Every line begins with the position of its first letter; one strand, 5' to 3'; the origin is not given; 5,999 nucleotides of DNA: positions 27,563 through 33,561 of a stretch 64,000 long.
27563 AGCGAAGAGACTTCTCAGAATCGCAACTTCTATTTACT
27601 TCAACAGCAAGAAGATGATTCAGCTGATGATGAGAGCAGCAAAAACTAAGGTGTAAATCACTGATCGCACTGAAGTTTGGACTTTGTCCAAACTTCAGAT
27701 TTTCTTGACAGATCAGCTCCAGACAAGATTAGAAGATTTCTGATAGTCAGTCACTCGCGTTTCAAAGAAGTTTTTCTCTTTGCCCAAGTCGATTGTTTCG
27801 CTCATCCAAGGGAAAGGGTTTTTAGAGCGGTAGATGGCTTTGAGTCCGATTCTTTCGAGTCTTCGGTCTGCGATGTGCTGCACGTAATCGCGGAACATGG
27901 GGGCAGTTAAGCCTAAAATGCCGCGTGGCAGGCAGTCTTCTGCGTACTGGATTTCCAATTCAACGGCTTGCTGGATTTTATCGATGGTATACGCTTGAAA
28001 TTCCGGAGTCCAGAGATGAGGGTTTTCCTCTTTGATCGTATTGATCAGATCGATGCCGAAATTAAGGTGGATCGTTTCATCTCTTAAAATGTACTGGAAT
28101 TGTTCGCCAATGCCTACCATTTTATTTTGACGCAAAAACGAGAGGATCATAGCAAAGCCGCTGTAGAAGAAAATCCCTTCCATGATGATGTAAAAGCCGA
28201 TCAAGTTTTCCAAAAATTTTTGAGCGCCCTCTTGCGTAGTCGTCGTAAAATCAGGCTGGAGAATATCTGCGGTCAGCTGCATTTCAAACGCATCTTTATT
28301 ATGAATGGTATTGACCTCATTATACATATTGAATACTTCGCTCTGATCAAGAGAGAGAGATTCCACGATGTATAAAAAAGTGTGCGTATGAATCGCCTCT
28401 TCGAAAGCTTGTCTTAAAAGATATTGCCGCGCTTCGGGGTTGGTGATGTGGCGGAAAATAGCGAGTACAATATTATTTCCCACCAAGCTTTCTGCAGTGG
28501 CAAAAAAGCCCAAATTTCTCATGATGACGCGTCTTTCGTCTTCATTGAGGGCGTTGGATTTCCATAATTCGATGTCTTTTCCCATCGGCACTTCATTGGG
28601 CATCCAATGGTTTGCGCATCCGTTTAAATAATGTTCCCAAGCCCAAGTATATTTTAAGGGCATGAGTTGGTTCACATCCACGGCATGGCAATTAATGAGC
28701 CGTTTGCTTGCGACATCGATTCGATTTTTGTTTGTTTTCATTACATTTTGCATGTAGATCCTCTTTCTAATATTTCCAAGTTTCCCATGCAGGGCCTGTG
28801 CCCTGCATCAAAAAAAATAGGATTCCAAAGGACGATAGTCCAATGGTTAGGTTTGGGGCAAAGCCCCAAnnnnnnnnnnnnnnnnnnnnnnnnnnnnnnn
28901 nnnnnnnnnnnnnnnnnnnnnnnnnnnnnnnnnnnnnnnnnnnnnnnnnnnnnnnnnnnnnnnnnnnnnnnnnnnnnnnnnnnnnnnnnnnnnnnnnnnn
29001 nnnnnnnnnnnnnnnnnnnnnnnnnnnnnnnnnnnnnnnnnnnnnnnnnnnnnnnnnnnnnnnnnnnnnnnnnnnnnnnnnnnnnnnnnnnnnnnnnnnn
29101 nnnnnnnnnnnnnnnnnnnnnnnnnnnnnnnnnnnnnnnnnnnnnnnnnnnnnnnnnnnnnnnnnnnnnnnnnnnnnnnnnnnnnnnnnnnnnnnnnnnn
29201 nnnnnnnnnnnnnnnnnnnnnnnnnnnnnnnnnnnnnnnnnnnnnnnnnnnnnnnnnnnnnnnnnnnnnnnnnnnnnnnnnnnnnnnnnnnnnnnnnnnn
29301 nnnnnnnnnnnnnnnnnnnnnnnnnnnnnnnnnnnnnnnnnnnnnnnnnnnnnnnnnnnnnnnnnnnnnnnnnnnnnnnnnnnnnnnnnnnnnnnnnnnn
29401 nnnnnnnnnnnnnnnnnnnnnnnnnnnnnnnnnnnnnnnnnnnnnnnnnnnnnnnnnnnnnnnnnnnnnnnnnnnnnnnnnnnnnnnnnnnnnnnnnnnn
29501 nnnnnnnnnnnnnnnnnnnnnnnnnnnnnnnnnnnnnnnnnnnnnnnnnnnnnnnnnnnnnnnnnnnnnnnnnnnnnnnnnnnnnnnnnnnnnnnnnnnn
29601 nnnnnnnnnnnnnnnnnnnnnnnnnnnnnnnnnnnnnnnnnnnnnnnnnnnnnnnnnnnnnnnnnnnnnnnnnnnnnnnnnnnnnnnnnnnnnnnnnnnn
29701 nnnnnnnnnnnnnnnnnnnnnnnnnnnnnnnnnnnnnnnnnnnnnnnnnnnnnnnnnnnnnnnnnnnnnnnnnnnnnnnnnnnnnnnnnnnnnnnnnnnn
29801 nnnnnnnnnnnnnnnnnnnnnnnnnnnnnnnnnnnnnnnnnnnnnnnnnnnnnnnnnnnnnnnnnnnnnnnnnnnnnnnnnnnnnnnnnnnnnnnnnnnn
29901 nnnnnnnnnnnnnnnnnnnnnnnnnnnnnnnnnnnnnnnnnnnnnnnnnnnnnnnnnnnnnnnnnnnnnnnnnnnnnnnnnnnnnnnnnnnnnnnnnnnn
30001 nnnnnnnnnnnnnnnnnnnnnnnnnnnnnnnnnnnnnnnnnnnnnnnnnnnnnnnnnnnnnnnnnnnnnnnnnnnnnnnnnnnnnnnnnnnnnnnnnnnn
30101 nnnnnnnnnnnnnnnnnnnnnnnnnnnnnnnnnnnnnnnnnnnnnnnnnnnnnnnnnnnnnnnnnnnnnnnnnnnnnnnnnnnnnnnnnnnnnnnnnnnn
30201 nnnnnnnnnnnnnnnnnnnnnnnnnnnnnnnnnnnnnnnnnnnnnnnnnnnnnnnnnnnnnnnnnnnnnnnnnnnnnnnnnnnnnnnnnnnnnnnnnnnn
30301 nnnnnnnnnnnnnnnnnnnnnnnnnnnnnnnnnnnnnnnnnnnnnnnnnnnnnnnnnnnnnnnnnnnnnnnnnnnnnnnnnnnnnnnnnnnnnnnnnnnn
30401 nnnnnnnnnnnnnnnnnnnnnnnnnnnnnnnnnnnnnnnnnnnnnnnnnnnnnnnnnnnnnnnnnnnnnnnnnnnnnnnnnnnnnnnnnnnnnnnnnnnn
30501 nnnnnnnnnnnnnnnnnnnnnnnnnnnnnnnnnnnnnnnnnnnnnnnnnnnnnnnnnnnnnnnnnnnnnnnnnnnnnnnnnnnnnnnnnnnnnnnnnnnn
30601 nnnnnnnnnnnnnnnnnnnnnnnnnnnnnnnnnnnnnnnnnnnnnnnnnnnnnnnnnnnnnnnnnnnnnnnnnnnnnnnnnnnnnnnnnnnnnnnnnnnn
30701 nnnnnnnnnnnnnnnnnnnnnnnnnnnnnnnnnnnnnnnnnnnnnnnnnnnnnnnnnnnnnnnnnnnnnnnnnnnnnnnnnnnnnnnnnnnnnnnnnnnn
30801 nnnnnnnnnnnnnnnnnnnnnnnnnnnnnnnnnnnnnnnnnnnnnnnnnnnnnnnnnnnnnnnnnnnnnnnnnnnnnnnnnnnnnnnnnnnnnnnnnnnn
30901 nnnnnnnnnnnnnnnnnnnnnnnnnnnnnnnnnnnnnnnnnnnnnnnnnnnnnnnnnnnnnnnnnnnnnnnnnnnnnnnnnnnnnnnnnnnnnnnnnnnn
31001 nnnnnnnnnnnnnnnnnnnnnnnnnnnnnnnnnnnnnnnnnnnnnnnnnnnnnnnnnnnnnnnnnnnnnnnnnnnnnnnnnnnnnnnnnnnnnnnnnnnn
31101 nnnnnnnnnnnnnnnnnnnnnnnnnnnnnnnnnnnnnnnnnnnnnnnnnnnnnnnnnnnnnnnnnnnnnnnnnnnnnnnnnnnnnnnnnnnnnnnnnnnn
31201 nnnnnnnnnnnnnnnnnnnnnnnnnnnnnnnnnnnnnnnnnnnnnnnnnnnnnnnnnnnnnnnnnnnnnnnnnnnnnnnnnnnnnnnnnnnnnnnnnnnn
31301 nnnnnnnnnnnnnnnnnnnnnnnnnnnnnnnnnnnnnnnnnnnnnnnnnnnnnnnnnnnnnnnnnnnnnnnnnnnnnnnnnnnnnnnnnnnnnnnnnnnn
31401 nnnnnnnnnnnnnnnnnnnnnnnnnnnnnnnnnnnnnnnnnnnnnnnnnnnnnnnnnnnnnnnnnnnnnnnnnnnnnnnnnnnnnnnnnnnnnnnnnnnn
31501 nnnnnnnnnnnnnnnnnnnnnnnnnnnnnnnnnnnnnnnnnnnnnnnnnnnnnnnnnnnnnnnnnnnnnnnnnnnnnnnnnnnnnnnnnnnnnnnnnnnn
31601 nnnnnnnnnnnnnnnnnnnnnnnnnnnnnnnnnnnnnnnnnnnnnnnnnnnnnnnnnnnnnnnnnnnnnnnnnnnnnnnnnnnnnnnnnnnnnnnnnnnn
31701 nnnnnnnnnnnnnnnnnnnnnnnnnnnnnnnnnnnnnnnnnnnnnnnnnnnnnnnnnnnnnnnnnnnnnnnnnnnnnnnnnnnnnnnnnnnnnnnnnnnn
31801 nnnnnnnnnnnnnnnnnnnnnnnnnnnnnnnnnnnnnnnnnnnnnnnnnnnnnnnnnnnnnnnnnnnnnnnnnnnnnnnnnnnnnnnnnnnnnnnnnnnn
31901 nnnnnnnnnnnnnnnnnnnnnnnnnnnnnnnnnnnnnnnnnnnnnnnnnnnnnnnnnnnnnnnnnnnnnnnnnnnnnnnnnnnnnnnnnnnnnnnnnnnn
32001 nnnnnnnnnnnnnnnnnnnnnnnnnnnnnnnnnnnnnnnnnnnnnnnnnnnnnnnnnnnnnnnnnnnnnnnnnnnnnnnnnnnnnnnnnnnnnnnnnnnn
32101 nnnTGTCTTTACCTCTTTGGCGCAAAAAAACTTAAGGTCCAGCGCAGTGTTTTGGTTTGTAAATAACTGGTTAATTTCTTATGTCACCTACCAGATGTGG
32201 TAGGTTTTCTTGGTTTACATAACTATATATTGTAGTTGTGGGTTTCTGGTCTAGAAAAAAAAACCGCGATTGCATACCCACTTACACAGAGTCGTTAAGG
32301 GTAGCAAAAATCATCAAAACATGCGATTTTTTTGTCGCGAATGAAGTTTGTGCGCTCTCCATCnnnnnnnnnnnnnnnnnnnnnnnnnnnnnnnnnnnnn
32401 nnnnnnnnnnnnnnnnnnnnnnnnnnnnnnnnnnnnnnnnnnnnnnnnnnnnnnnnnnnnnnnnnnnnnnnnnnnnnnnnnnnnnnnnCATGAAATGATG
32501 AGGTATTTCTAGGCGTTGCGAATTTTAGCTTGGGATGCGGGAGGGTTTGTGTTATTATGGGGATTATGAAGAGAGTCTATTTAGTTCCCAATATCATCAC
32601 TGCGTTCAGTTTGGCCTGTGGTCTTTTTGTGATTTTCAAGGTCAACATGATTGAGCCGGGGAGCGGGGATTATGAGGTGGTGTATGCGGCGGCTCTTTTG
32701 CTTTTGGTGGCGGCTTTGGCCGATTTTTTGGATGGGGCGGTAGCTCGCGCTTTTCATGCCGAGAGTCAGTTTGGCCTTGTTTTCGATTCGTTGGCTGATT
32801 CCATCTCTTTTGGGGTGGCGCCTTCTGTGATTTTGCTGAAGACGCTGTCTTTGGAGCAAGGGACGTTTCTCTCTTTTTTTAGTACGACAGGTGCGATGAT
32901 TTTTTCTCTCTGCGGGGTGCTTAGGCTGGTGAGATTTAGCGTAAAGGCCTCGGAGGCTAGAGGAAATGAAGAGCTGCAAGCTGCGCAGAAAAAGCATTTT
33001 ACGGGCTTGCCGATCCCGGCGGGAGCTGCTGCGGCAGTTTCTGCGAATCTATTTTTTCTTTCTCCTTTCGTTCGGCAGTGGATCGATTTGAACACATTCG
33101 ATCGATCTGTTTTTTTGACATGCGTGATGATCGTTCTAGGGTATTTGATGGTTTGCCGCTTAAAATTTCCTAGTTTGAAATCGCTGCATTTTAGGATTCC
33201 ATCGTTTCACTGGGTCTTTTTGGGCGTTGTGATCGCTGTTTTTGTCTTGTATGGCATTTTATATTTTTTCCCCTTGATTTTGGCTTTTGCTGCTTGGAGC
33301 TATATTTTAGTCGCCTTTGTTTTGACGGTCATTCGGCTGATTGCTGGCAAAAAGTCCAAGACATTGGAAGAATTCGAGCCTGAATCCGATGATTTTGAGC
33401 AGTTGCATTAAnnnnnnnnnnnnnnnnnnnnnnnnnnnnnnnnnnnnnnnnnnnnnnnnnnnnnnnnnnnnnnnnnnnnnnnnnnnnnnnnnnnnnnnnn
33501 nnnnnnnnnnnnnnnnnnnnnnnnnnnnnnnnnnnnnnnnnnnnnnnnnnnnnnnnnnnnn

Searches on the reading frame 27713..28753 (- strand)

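Call 41: search_protein_families(library=pfam, proteins=[window:27713-28753:-], max_evalue=0.001)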
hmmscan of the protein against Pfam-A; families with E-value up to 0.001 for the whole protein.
window:27713-28753:- (346 aa): 1 family
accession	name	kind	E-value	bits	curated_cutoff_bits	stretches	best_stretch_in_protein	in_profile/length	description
PF00268.27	Ribonuc_red_sm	-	2.3e-91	306.5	33.6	1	28-313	2-281/281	Ribonucleotide reductase, small chain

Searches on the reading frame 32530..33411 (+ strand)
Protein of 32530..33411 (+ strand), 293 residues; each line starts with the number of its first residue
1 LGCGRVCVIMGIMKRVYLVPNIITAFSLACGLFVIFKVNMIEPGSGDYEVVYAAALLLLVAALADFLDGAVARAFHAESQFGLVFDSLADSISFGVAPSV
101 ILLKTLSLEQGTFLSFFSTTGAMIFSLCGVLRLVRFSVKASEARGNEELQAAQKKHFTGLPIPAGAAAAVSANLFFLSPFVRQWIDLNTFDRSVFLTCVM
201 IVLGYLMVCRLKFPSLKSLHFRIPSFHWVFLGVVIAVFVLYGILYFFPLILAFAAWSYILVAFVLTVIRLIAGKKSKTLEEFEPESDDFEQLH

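Call 41: search_protein_families(library=pfam, proteins=[window:32530-33411:+], max_evalue=0.001)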
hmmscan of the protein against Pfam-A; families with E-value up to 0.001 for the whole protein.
window:32530-33411:+ (293 aa): 1 family
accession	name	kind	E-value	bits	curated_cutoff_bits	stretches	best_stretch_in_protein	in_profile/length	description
PF01066.26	CDP-OH_P_transf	-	2.7e-19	70.5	22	1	18-178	2-135/152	CDP-alcohol phosphatidyltransferase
